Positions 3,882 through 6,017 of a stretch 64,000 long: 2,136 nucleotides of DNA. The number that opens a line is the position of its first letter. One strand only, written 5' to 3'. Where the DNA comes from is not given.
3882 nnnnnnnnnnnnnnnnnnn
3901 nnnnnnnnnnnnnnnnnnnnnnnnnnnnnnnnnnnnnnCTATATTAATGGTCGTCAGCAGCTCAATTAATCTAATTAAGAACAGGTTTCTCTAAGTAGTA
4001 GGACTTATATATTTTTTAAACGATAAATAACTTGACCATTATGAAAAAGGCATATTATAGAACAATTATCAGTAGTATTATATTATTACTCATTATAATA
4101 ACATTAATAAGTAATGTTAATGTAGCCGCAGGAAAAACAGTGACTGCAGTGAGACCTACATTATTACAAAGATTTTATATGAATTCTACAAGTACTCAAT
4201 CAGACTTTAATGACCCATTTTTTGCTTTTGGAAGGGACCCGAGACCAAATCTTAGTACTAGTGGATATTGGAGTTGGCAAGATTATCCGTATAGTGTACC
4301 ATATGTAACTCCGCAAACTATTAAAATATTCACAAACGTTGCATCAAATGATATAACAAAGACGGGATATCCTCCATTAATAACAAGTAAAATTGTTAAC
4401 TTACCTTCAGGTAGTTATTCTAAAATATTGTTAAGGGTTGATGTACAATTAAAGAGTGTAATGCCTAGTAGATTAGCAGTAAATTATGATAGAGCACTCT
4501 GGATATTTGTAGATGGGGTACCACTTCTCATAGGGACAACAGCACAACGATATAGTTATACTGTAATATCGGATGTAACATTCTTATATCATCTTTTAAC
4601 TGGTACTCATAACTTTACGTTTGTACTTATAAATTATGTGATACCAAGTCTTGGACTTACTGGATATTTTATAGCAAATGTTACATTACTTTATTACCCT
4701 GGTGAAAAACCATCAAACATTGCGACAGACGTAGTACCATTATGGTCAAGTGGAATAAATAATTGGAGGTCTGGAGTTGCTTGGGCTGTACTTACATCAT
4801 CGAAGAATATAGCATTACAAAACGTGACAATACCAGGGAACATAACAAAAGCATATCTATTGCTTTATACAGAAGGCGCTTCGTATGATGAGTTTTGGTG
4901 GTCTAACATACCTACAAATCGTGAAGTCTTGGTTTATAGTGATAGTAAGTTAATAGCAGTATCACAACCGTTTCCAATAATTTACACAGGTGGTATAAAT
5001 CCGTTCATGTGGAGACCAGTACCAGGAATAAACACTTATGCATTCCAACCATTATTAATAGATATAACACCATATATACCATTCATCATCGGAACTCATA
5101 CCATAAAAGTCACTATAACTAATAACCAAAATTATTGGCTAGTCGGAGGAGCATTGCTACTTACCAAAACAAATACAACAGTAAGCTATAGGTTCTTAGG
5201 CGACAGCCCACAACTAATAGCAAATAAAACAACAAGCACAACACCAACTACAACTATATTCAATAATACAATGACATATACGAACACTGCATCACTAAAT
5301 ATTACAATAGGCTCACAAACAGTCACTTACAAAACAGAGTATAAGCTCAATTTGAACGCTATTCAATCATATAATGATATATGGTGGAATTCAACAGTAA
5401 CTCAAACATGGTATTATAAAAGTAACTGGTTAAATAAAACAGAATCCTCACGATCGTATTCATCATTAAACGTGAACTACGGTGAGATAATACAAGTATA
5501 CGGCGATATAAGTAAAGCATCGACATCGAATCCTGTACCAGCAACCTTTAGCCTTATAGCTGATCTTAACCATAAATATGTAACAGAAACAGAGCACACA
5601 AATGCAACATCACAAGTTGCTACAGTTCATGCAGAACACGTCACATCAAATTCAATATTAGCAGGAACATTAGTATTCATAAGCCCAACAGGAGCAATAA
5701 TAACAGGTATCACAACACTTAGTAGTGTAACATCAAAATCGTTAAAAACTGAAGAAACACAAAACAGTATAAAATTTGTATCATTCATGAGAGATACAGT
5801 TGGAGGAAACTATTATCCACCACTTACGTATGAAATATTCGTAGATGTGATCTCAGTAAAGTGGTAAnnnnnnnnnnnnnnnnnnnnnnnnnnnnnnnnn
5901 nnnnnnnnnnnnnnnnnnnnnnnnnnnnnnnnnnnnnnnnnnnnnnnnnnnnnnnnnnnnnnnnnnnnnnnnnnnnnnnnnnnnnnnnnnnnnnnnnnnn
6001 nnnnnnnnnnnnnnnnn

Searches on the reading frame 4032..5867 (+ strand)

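Call 36: search_protein_families(library=pfam, proteins=[window:4032-5867:+], max_evalue=0.001)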
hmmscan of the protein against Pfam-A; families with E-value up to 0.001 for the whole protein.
window:4032-5867:+ (611 aa): 1 family
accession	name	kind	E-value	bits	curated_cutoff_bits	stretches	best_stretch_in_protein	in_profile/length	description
PF12222.14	PNGaseA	-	1.6e-29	103.2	25.3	1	125-373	37-313/336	Peptide N-acetyl-beta-D-glucosaminyl asparaginase amidase A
